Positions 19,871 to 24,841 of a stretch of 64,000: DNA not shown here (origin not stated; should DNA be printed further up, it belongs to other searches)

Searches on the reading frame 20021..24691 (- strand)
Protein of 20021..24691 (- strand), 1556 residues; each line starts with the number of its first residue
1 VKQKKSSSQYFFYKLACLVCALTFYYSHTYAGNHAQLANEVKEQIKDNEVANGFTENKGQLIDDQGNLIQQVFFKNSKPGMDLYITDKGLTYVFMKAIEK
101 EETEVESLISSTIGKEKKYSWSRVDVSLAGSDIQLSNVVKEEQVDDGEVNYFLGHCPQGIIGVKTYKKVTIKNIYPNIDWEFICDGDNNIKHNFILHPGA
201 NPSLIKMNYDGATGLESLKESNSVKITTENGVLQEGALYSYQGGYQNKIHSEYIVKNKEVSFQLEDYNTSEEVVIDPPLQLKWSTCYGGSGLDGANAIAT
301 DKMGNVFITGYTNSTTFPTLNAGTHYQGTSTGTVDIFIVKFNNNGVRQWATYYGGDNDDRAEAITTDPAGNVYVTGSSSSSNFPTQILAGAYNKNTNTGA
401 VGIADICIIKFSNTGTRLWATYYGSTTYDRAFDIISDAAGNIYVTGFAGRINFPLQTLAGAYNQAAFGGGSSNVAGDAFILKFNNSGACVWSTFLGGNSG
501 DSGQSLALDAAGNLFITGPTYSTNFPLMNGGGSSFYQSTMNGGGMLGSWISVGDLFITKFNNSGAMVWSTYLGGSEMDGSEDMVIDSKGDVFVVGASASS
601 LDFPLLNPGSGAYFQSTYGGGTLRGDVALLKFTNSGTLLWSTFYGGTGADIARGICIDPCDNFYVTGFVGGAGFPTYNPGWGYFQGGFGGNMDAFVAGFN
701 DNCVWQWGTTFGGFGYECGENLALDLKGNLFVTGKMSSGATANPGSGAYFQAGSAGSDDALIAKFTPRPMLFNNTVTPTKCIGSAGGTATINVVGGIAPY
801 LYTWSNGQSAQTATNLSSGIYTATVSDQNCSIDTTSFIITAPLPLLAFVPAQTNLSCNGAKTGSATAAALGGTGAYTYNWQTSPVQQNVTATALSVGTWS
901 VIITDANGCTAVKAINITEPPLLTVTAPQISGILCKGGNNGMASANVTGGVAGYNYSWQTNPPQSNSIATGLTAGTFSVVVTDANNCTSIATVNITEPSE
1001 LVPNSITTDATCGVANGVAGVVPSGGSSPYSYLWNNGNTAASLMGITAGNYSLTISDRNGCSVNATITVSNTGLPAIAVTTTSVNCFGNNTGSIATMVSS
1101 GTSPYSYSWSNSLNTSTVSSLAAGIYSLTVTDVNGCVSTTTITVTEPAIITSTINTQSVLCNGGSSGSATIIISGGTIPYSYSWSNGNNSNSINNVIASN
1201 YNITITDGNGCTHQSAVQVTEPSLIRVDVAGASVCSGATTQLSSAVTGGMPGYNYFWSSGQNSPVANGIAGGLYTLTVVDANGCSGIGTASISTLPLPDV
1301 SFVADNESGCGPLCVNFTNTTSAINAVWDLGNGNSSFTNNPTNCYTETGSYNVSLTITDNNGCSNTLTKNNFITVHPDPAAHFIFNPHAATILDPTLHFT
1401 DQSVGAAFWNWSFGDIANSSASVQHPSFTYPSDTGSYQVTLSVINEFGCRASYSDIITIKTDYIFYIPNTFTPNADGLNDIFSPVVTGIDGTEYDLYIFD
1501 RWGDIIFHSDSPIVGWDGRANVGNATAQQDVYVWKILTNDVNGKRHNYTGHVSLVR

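Call 8: search_protein_families(library=pfam, proteins=[window:20021-24691:-], max_evalue=0.001)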
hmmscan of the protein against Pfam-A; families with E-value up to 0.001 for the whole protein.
window:20021-24691:- (1556 aa): 6 families
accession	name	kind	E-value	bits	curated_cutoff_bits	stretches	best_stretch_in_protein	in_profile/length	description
PF13573.12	SprB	-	2.8e-49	164.9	28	6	1153-1189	1-37/37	SprB repeat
PF25778.1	DUF7948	-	4.2e-48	164.7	27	1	54-277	1-213/214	Domain of unknown function (DUF7948)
PF06739.17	SBBP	-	9e-32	109.2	20.5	3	348-384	1-38/38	Beta-propeller repeat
PF18911.6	PKD_4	-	5.8e-15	55.6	27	2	1320-1375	31-85/85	PKD domain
PF13585.12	CHU_C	-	2.2e-11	44.2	27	1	1467-1552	3-84/86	CHU_C Type IX secretion signal domain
PF00801.26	PKD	-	2.5e-08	34.2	23.5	1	1315-1368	17-76/80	PKD domain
